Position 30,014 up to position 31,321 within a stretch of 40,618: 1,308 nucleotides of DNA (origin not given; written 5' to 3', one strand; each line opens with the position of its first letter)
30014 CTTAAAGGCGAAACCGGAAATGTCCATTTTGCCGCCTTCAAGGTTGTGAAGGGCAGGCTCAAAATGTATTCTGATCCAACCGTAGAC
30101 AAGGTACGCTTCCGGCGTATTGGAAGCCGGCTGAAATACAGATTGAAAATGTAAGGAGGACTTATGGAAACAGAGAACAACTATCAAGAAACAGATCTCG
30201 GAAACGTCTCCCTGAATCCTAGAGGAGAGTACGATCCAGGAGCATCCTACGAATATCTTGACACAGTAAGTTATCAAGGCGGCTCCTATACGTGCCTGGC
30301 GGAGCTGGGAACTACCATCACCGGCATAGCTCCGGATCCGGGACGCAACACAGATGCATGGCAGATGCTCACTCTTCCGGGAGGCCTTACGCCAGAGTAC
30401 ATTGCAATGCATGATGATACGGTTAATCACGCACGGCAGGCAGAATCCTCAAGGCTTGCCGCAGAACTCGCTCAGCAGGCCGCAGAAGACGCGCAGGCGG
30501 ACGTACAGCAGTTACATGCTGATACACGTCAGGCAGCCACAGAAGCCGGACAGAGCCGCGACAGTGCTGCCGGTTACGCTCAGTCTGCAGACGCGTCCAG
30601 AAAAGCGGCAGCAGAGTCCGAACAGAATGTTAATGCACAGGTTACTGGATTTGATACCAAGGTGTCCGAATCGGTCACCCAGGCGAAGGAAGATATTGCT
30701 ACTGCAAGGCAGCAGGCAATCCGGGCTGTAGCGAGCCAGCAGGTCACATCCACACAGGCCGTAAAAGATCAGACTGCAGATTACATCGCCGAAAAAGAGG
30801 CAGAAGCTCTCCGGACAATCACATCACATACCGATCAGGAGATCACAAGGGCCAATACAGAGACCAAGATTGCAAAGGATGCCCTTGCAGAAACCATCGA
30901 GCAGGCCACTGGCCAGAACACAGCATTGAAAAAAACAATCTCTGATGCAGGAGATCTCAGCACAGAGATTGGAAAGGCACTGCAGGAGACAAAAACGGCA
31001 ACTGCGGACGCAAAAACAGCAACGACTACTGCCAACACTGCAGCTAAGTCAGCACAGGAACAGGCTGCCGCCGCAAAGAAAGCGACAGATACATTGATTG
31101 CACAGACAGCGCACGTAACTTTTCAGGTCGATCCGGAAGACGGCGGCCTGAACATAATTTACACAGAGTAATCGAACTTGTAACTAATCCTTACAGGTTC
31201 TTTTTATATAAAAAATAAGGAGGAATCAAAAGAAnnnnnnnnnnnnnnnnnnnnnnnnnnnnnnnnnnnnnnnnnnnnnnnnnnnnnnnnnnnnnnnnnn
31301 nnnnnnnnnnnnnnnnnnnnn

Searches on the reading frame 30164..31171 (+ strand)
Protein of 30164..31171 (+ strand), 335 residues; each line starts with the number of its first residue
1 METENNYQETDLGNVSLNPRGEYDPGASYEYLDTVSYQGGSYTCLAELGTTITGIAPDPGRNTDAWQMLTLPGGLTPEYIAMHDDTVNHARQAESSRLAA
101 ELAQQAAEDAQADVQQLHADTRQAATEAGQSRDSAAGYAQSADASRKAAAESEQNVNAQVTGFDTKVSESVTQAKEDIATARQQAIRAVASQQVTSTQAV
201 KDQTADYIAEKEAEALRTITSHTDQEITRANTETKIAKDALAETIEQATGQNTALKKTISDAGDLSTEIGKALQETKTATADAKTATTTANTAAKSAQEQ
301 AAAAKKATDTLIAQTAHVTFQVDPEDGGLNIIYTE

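Call 13: search_protein_families(library=pfam, proteins=[window:30164-31171:+], max_evalue=0.01)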
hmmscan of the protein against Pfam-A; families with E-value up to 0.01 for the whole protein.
window:30164-31171:+ (335 aa): 1 family
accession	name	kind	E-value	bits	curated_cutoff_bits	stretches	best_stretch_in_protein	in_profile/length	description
PF02839.19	CBM_5_12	-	0.00073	20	26.2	1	22-46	1-25/44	Carbohydrate-binding module family 5/12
